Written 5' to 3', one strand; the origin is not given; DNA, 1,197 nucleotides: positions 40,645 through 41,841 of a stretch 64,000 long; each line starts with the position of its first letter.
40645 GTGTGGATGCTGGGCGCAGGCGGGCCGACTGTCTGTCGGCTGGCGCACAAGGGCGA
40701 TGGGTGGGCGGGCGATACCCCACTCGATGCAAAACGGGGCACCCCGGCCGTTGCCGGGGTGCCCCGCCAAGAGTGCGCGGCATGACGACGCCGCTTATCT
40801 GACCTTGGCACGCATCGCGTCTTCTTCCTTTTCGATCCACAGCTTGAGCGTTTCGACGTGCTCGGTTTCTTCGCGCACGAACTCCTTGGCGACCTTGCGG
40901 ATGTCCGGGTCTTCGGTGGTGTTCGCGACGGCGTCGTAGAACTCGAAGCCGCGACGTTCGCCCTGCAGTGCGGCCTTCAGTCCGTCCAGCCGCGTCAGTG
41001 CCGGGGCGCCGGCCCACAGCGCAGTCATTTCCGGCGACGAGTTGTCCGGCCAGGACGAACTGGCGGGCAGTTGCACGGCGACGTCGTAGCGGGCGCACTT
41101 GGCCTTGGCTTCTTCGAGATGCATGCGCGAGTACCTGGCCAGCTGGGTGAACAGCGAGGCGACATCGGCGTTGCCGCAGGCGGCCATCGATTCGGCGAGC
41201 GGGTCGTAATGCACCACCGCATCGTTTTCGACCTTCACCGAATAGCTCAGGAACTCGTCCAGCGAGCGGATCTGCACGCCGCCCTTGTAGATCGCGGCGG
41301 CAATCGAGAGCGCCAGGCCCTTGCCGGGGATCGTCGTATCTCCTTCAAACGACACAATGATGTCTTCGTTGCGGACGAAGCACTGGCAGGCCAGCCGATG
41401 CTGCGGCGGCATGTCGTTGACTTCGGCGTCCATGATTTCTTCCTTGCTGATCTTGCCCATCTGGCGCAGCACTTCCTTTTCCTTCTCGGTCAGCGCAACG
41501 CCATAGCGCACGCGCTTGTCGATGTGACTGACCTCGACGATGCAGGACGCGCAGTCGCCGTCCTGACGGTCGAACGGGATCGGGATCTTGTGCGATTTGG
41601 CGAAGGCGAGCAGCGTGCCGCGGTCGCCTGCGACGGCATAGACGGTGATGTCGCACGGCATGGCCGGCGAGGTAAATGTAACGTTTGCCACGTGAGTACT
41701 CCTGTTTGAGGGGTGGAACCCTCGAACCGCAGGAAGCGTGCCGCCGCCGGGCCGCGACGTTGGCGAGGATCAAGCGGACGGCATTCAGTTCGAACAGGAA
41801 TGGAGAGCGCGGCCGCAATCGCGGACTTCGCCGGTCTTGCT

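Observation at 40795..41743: FeSII (Shethna protein II)-rubrerythrin fusion under a sigma54 promoter, with one Fe-S cysteine mutated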

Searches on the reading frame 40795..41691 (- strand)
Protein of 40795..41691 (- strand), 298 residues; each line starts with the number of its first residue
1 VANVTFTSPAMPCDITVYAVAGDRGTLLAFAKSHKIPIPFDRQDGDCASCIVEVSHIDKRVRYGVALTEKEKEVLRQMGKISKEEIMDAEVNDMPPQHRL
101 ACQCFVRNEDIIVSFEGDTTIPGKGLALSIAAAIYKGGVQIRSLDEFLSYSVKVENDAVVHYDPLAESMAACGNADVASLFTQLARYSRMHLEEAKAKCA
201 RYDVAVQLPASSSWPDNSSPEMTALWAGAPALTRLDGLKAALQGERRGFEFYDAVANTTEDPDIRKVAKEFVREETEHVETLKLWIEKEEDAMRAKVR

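Call 3: search_protein_families(library=pfam, proteins=[window:40795-41691:-], max_evalue=1)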
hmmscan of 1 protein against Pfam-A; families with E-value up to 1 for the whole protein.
window:40795-41691:- (298 aa): 7 families
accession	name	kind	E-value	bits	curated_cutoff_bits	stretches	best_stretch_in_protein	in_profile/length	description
PF02915.23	Rubrerythrin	-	3.3e-10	40.9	22.8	2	238-291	3-58/137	Rubrerythrin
PF00111.32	Fer2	-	6e-05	23.3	21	1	20-75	11-64/77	2Fe-2S iron-sulfur cluster binding domain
PF09537.16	DUF2383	-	0.00063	20.3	30.8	1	238-289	6-57/111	Domain of unknown function (DUF2383)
PF22277.2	EncFtn-like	-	0.0029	17.8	27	1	248-296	29-77/85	EncFtn-like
PF00210.30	Ferritin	-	0.01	16.2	24.5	1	254-288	101-138/142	Ferritin-like domain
PF13668.12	Ferritin_2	-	0.02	15.5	24.7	1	236-287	4-64/138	Ferritin-like domain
PF03232.19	COQ7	-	0.12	12.5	23.5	1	244-289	13-59/169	Ubiquinone biosynthesis protein COQ7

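Call 4: search_protein_families(library=ncbifam, proteins=[window:40795-41691:-], max_evalue=1)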
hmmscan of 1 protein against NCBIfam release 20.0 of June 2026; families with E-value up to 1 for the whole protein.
window:40795-41691:- (298 aa): 7 families
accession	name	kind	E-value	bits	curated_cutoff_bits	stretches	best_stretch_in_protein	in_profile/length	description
NF058679.1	EncB_fam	subfamily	7.3e-05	22.8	90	1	238-291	25-78/117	encapsulin nanocompartment ferritin-likeEncB family encapsulin nanocompartment ferritin-like cargo protein cargo protein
TIGR04535.1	ferrit_encaps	subfamily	0.00014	21.8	125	1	241-294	21-74/114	encapsulin-associated ferritin-like protein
NF045676.1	FeExpMbfA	equivalog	0.0022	17.5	450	1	235-283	96-145/318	iron exporter MbfA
NF009413.0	PRK12775.1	equivalog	0.0061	14.4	1895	1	181-287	892-996/1006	putative trifunctional 2-polyprenylphenol hydroxylase/glutamate synthase subunit beta/ferritin domain-containing protein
NF045783.1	Nigrythrn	equivalog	0.011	15.9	340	0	233-286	28-79/202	nigerythrin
TIGR02007.1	fdx_isc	equivalog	0.016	15.4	132.1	1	83-114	67-98/110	ISC system 2Fe-2S type ferredoxin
NF058678.1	EncB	exception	0.18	12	210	0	245-280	22-57/160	encapsulin nanocompartment ferritin-like cargo protein EncB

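Call 5: search_solved_structures(query=window:40795-41691:-, max_evalue=10, show_alignments=3)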
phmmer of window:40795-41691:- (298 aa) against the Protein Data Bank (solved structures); distinct sequences matched with E-value up to 10: 23.
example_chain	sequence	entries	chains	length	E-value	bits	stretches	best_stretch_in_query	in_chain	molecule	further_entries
5ffi_A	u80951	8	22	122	8.9e-32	113.7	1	1-118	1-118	Dimeric (2Fe-2S) protein | Ferredoxin | Protein FeSII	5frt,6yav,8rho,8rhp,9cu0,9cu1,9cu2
9iey_A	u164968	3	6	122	4.7e-31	111.3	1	1-118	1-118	Ferredoxin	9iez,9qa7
9cu1_N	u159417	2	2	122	4.2e-30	108.2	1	1-118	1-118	Protein FeSII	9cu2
2oh3_A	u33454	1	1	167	6.7e-19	71.5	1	143-289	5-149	COG1633: Uncharacterized conserved protein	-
5fej_A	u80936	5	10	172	0.096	15.2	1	252-287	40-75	CopM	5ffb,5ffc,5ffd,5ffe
5n5e_e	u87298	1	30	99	0.13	14.8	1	236-281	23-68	PFC_05175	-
5ffa_A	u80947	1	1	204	0.16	14.5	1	252-287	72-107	CopM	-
1kcg_C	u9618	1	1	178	0.3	13.5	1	46-104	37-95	UL16-binding protein 3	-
6xss_A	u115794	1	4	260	0.32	13.5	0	232-282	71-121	C4_nat_HFuse-7900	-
1byw_A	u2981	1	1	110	0.34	13.4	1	23-57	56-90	PROTEIN (HUMAN ERG POTASSIUM CHANNEL)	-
4hp9_A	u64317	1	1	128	0.52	12.8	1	26-57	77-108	Potassium voltage-gated channel subfamily H member 2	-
2l4r_A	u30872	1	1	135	0.6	12.6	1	26-57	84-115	Potassium voltage-gated channel subfamily H member 2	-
4hqa_A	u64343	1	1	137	0.62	12.5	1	26-57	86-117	Potassium voltage-gated channel subfamily H member 2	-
2l0w_A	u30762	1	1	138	0.63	12.5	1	26-57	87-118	Potassium voltage-gated channel, subfamily H (Eag-related), member 2, isoform CRA_b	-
2l1m_A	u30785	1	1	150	0.69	12.4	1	27-57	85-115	Potassium voltage-gated channel subfamily H member 2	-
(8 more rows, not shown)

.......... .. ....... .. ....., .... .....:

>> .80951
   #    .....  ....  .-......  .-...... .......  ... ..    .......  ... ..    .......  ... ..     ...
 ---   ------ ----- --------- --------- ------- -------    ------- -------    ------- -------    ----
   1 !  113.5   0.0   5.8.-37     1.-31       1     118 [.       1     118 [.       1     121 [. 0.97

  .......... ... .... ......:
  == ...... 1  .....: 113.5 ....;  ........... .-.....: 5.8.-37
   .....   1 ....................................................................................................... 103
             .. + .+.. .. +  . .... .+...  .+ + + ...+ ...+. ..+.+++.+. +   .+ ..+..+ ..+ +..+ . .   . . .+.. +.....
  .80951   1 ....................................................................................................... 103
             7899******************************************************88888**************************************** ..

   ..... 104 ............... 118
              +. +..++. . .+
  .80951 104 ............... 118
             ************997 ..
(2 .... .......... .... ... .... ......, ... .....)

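Call 6: find_homologous_proteins(query=window:40795-41691:-, max_evalue=0.00001)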
Query window:40795-41691:- (298 aa): 1032 proteins with E <= 0.00001 among 2268 candidates; the best 120 are listed.
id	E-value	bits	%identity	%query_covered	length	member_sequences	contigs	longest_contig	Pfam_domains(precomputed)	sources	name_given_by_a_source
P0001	2.5e-182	622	94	100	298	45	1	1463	PF02915.24,PF00111.33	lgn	-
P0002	9.5e-159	545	80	100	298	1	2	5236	PF02915.24,PF00111.33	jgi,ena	-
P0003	3.3e-147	507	76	99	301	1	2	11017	PF02915.24,PF00111.33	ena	-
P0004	1.2e-146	505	77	98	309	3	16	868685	PF02915.24,PF00111.33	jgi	jgi:rubrerythrin/ferredoxin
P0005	3.3e-146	504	75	99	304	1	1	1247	PF02915.24,PF00111.33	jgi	jgi:rubrerythrin/ferredoxin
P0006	1.1e-145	502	74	99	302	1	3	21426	PF02915.24,PF00111.33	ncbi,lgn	ncbi:hypothetical protein BH10PSE16_BH10PSE16_36390 [soil metagenome]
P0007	1.4e-145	502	74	99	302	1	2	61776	PF02915.24,PF00111.33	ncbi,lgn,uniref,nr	ncbi:2Fe-2S iron-sulfur cluster-binding protein [Polaromonas sp.]|uniref:2Fe-2S iron-sulfur cluster-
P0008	2.0e-145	501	74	97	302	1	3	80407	PF02915.24,PF00111.33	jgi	jgi:rubrerythrin/ferredoxin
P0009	4.8e-145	500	74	99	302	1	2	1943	PF02915.24,PF00111.33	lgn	-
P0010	1.1e-144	499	73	99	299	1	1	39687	PF02915.24,PF00111.33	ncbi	-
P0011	3.1e-144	497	73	100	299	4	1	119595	PF02915.24,PF00111.33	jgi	-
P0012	6.1e-144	497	74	99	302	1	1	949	PF02915.24,PF00111.33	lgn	-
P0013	1.1e-143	496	73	100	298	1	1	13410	PF02915.24,PF00111.33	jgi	-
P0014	1.2e-143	496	74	99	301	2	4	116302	PF02915.24,PF00111.33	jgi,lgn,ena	jgi:rubrerythrin/ferredoxin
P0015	2.4e-143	495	75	98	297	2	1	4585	PF02915.24,PF00111.33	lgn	-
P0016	4.3e-143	494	74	99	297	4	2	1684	PF02915.24,PF00111.33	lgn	-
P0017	5.2e-143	493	75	99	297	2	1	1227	PF02915.24,PF00111.33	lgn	-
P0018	5.5e-143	493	73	100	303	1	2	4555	PF02915.24,PF00111.33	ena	-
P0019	5.9e-143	493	74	99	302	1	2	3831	PF02915.24,PF00111.33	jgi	jgi:rubrerythrin/ferredoxin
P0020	6.0e-143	493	74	97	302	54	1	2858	PF02915.24,PF00111.33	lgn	-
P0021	6.9e-143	493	72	100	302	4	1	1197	PF02915.24,PF00111.33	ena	-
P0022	8.0e-143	493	73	99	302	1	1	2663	PF02915.24,PF00111.33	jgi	jgi:rubrerythrin/ferredoxin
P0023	8.3e-143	493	71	100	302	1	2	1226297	PF02915.24,PF00111.33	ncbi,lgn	ncbi:MAG: 2Fe-2S iron-sulfur cluster-binding protein [Steroidobacteraceae bacterium]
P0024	8.5e-143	493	73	99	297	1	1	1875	PF02915.24,PF00111.33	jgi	jgi:rubrerythrin/ferredoxin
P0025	8.8e-143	493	73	97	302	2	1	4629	PF02915.24,PF00111.33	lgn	-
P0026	1.7e-142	492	73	99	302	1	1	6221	PF02915.24,PF00111.33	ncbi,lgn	-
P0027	2.0e-142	492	73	99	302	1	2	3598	PF02915.24,PF00111.33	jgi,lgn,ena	-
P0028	2.5e-142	491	72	99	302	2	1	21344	PF02915.24,PF00111.33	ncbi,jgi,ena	jgi:rubrerythrin/ferredoxin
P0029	3.2e-142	491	73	99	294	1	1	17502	PF02915.24,PF00111.33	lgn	-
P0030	5.1e-142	490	73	99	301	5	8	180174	PF02915.24,PF00111.33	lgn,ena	-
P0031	3.3e-141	488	72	99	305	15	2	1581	PF02915.24,PF00111.33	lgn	-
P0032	4.4e-141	487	73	99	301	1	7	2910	PF02915.24,PF00111.33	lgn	-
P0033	4.8e-141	487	73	99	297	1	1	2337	PF02915.24,PF00111.33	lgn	-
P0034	4.9e-141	487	72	99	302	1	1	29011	PF02915.24,PF00111.33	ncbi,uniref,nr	ncbi:2Fe-2S iron-sulfur cluster-binding protein [Derxia lacustris]|uniref:2Fe-2S iron-sulfur cluster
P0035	5.3e-141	487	73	99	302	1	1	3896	PF02915.24,PF00111.33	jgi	jgi:rubrerythrin/ferredoxin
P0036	6.2e-141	487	72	99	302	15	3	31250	PF02915.24,PF00111.33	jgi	-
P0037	6.6e-141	487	72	100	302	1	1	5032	PF02915.24,PF00111.33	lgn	-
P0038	7.0e-141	486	70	99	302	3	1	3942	PF02915.24,PF00111.33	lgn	-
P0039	7.4e-141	486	72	100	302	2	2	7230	PF02915.24,PF00111.33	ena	-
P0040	8.8e-141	486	73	99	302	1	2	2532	PF02915.24,PF00111.33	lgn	-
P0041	9.7e-141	486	72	99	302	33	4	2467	PF02915.24,PF00111.33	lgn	-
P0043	1.4e-140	485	72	99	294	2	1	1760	PF02915.24,PF00111.33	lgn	-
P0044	1.5e-140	485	73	99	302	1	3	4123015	PF02915.24,PF00111.33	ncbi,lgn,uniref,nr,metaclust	ncbi:2Fe-2S iron-sulfur cluster-binding protein [Methyloversatilis thermotolerans]|uniref:2Fe-2S iro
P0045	1.8e-140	485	70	99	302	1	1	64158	PF02915.24,PF00111.33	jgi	jgi:rubrerythrin/ferredoxin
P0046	1.9e-140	485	72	96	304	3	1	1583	PF02915.24,PF00111.33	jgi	jgi:rubrerythrin/ferredoxin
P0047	2.5e-140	485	72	99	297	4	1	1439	PF02915.24,PF00111.33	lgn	-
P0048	2.7e-140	485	72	98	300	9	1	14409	PF02915.24,PF00111.33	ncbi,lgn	-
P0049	2.7e-140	485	71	99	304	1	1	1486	PF02915.24,PF00111.33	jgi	jgi:ferredoxin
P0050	2.8e-140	485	71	99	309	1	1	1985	PF02915.24,PF00111.33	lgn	-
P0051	3.1e-140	484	73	99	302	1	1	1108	PF02915.24,PF00111.33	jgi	jgi:rubrerythrin/ferredoxin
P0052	3.3e-140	484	72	96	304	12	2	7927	PF02915.24,PF00111.33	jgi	jgi:rubrerythrin/ferredoxin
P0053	3.4e-140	484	72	99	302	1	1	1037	PF02915.24,PF00111.33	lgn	-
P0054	3.8e-140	484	71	99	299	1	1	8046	PF02915.24,PF00111.33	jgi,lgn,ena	-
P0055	3.8e-140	484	71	99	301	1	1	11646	PF02915.24,PF00111.33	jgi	jgi:rubrerythrin/ferredoxin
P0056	4.9e-140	484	71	99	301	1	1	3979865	PF02915.24,PF00111.33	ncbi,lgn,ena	-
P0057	5.6e-140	484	72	99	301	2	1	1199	PF02915.24,PF00111.33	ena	-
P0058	5.8e-140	483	71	99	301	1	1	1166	PF02915.24,PF00111.33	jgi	-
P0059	6.2e-140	483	71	97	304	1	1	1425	PF02915.24,PF00111.33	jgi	jgi:rubrerythrin/ferredoxin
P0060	6.6e-140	483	72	99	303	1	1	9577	PF02915.24,PF00111.33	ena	-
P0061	7.0e-140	483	72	99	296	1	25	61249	PF02915.24,PF00111.33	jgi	jgi:rubrerythrin/ferredoxin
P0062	8.3e-140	483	72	99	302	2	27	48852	PF02915.24,PF00111.33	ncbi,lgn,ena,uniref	ncbi:2Fe-2S iron-sulfur cluster-binding protein [Methyloversatilis sp.]|uniref:2Fe-2S iron-sulfur cl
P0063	9.6e-140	483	72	99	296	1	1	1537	PF02915.24,PF00111.33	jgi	-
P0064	1.1e-139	483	72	99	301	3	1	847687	PF02915.24,PF00111.33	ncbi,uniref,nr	ncbi:2Fe-2S iron-sulfur cluster-binding protein [Aquabacterium sp. OR-4]|uniref:2Fe-2S iron-sulfur c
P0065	1.2e-139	482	73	99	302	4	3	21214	PF02915.24,PF00111.33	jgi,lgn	jgi:rubrerythrin/ferredoxin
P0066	1.3e-139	482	71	99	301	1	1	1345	PF02915.24,PF00111.33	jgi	jgi:rubrerythrin/ferredoxin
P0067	1.3e-139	482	71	100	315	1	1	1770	PF02915.24,PF00111.33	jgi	jgi:rubrerythrin/ferredoxin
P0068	1.5e-139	482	72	99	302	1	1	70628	PF02915.24,PF00111.33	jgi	jgi:rubrerythrin/ferredoxin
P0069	1.8e-139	482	72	100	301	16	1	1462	PF02915.24,PF00111.33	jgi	jgi:rubrerythrin/ferredoxin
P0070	1.9e-139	482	73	97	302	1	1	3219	PF02915.24,PF00111.33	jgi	jgi:rubrerythrin/ferredoxin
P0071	1.9e-139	482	73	99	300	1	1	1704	PF02915.24,PF00111.33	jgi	-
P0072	2.2e-139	482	71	97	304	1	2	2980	PF02915.24,PF00111.33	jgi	jgi:rubrerythrin/ferredoxin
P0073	2.2e-139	482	72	99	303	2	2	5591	PF02915.24,PF00111.33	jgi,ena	-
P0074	2.3e-139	481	72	99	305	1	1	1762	PF02915.24,PF00111.33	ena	-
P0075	2.4e-139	481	71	99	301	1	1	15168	PF02915.24,PF00111.33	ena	-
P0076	2.8e-139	481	71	99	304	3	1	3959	PF02915.24,PF00111.33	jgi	jgi:rubrerythrin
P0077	2.8e-139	481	72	99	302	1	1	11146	PF02915.24,PF00111.33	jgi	jgi:rubrerythrin/ferredoxin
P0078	3.1e-139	481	71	100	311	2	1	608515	PF02915.24,PF00111.33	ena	-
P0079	3.1e-139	481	71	100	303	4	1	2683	PF02915.24,PF00111.33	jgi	-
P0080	3.3e-139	481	72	99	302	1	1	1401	PF02915.24,PF00111.33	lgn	-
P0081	4.0e-139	481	72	99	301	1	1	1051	PF02915.24,PF00111.33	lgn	-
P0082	4.0e-139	481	73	99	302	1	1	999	PF02915.24,PF00111.33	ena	-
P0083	4.6e-139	481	72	99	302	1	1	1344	PF02915.24,PF00111.33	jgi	jgi:rubrerythrin/ferredoxin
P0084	4.9e-139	480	70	99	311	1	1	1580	PF02915.24,PF00111.33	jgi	-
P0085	5.2e-139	480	71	99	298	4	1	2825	PF02915.24,PF00111.33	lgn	-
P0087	7.1e-139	480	71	99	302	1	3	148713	PF02915.24,PF00111.33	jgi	jgi:rubrerythrin/ferredoxin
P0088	8.6e-139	480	70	99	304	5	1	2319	PF02915.24,PF00111.33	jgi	jgi:rubrerythrin/ferredoxin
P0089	1.1e-138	479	72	99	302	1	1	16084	PF02915.24,PF00111.33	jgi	jgi:rubrerythrin/ferredoxin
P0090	1.3e-138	479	72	99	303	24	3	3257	PF02915.24,PF00111.33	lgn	-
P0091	1.5e-138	479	72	99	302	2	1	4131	PF02915.24,PF00111.33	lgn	-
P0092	2.0e-138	478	72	99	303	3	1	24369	PF02915.24,PF00111.33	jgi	-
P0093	2.1e-138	478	72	96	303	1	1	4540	PF02915.24,PF00111.33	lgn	-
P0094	2.1e-138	478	71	97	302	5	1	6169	PF02915.24,PF00111.33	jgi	jgi:rubrerythrin/ferredoxin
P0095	2.2e-138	478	71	96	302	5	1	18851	PF02915.24,PF00111.33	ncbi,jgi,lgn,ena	jgi:rubrerythrin/ferredoxin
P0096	2.2e-138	478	71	99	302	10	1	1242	PF02915.24,PF00111.33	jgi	-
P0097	2.3e-138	478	71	99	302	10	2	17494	PF02915.24,PF00111.33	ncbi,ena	-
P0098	2.5e-138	478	71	97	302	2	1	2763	PF02915.24,PF00111.33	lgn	-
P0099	3.0e-138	478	71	99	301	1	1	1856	PF02915.24,PF00111.33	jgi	jgi:rubrerythrin/ferredoxin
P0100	4.1e-138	477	71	100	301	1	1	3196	PF02915.24,PF00111.33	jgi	jgi:rubrerythrin/ferredoxin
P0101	4.1e-138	477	71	99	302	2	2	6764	PF02915.24,PF00111.33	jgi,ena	-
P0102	4.6e-138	477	71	100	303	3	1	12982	PF09537.17,PF02915.24,PF00111.33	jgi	-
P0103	5.0e-138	477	71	100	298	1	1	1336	PF02915.24,PF00111.33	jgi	-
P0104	5.4e-138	477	70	99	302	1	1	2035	PF02915.24,PF00111.33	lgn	-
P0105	5.9e-138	477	72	97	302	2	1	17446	PF02915.24,PF00111.33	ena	-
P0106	6.9e-138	477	72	99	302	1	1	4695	PF02915.24,PF00111.33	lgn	-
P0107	7.4e-138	477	71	99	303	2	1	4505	PF02915.24,PF00111.33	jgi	jgi:rubrerythrin/ferredoxin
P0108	8.2e-138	476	70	99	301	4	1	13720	PF02915.24,PF00111.33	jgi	jgi:rubrerythrin/ferredoxin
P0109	9.3e-138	476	71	99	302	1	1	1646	PF02915.24,PF00111.33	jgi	jgi:rubrerythrin/ferredoxin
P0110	1.4e-137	476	72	100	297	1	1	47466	PF02915.24,PF00111.33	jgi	jgi:rubrerythrin/ferredoxin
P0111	1.5e-137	476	71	99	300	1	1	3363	PF09537.17,PF02915.24,PF00111.33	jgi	jgi:rubrerythrin/ferredoxin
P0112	1.6e-137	475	70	99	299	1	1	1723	PF02915.24,PF00111.33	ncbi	-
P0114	2.0e-137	475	73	97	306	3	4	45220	PF02915.24,PF00111.33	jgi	jgi:rubrerythrin/ferredoxin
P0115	2.7e-137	475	71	99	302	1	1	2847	PF02915.24,PF00111.33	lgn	-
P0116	2.9e-137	475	71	99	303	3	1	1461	PF09537.17,PF02915.24,PF00111.33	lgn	-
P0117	3.4e-137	474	70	100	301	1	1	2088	PF02915.24,PF00111.33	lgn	-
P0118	3.7e-137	474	71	99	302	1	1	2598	PF02915.24,PF00111.33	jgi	jgi:rubrerythrin/ferredoxin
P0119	3.9e-137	474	71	99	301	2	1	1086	PF02915.24,PF00111.33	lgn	-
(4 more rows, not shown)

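Call 11: find_encoding_contigs(protein=window:40795-41691:-, flank=10000, max_places=6)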
Protein window:40795-41691:- (298 aa): 1 contig read that carries it; 1 place shown.
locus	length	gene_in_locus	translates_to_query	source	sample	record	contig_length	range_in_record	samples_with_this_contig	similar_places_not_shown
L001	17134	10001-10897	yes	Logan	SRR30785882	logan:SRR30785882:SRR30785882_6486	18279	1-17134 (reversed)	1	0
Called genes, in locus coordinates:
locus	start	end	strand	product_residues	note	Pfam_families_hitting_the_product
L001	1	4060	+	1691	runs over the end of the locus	PF21142:A2M_bMG2, PF11974:bMG3, PF01835:MG2, PF17972:bMG5, PF17962:bMG6, PF07703:A2M_BRD, PF00207:A2M, PF17973:bMG10, +3 more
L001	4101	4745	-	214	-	PF00484:Pro_CA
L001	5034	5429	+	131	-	PF20432:Xre-like-HTH, PF09722:Xre_MbcA_ParS_C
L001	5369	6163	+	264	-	PF08808:RES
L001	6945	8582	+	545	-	PF12729:4HB_MCP_1 (faint), PF00015:MCPsignal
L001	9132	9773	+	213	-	PF02586:SRAP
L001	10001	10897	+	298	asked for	PF02915:Rubrerythrin (faint)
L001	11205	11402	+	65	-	-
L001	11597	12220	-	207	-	-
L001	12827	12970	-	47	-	PF00903:Glyoxalase (faint)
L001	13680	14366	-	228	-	PF04972:BON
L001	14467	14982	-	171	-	PF04972:BON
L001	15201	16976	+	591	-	PF17899:Peptidase_M61_N, PF05299:Peptidase_M61, PF13180:PDZ_2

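Call 12: find_encoding_contigs(protein=P0001, flank=10000, max_places=6)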
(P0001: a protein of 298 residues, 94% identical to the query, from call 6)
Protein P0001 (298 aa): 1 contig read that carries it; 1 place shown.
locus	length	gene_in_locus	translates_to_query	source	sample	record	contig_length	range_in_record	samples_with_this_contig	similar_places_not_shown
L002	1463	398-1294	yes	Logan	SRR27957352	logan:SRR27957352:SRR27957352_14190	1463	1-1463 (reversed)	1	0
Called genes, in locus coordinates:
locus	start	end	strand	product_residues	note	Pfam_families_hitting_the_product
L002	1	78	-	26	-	?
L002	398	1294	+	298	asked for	PF00111:Fer2 (weak), PF02915:Rubrerythrin (faint)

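Call 15: find_encoding_contigs(protein=P0044, flank=10000, max_places=2)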
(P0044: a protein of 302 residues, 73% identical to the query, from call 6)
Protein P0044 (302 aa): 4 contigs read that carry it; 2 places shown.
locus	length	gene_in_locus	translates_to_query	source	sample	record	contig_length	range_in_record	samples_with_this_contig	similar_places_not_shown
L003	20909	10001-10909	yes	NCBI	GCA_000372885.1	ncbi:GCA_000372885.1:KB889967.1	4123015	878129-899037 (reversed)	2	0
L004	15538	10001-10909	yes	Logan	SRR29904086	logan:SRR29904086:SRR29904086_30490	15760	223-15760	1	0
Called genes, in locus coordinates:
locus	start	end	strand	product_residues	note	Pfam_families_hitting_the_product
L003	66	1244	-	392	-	PF03929:PepSY_TM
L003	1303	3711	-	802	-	PF07660:STN, PF07715:Plug, PF00593:TonB_dep_Rec_b-barrel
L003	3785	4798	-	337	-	PF16220:DUF4880, PF04773:FecR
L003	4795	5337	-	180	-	PF04542:Sigma70_r2, PF07638:Sigma70_ECF (weak), PF22233:PhyR_sigma-like (faint), PF08281:Sigma70_r4_2, PF04545:Sigma70_r4 (weak)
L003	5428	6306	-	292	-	PF07589:PEP_exosort_dom (weak)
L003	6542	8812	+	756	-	-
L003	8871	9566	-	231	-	PF04367:DUF502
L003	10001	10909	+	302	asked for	PF00111:Fer2, PF02915:Rubrerythrin (faint)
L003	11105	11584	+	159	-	PF01814:Hemerythrin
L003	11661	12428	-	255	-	PF07603:Lcl_C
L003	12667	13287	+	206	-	-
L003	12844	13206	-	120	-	-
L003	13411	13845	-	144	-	PF01850:PIN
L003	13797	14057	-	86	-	PF04014:MazE_antitoxin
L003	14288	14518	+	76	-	-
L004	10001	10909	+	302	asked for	PF00111:Fer2, PF02915:Rubrerythrin (faint)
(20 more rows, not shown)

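Call 16: find_encoding_contigs(protein=P0064, flank=10000, max_places=2)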
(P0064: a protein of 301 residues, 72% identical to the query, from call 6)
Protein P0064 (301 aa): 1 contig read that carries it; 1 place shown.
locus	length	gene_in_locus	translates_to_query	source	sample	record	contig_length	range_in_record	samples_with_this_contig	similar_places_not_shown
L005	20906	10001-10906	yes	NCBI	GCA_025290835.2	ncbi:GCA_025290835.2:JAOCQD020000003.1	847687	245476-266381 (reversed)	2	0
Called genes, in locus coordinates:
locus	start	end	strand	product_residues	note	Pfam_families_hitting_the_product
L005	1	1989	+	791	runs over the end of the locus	PF07715:Plug, PF00593:TonB_dep_Rec_b-barrel, PF14905:OMP_b-brl_3 (faint)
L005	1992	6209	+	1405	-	PF02514:CobN-Mg_chel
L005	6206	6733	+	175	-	PF01618:MotA_ExbB (weak)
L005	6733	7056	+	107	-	PF09919:DUF2149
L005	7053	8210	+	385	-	-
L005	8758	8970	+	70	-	-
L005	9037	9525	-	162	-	PF02915:Rubrerythrin (faint)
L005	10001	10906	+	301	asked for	PF00111:Fer2, PF02915:Rubrerythrin (faint)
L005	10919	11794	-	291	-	-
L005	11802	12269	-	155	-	PF00210:Ferritin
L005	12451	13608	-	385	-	PF03401:TctC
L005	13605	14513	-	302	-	PF03328:HpcH_HpaI, PF15617:C-C_Bond_Lyase (faint)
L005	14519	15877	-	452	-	PF03972:MmgE_PrpD_N, PF19305:MmgE_PrpD_C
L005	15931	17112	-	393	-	PF02515:CoA_transf_3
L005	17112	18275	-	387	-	PF02771:Acyl-CoA_dh_N, PF02770:Acyl-CoA_dh_M, PF00441:Acyl-CoA_dh_1, PF08028:Acyl-CoA_dh_2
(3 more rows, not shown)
